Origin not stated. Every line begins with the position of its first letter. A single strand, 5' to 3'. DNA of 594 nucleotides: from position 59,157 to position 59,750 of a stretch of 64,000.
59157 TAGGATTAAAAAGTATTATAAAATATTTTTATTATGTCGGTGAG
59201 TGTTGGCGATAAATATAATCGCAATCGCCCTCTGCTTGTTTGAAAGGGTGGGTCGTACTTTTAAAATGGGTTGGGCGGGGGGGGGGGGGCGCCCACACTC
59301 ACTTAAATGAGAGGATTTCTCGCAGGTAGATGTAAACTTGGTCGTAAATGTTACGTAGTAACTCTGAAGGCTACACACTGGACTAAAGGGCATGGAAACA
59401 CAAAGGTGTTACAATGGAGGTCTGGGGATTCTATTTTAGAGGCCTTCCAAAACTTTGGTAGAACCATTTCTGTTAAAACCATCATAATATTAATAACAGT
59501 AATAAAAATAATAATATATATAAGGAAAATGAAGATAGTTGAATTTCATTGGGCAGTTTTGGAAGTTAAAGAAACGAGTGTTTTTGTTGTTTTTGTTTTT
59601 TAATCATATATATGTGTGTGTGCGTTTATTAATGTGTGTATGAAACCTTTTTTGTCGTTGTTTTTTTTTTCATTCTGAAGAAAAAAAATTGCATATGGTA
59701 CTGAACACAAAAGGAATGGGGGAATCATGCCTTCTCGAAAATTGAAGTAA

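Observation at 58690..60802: Foldback-like element: ~430-bp inverted arms with subterminal tandem repeats, flanked by a 9-bp direct repeat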

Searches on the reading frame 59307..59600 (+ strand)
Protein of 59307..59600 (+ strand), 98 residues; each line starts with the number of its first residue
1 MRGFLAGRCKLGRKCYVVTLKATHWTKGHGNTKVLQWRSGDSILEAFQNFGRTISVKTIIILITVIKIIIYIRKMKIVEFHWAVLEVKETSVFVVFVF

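Call 50: search_protein_representatives(protein=window:59307-59600:+)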
Query: 98 residues. Proteins with E-value up to 0.001 (for the whole library): 1; up to 1e-10: 0; up to 1e-30: 0. The best 1 are listed.
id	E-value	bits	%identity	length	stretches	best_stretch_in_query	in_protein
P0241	2.0e-04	38.0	39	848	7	25-54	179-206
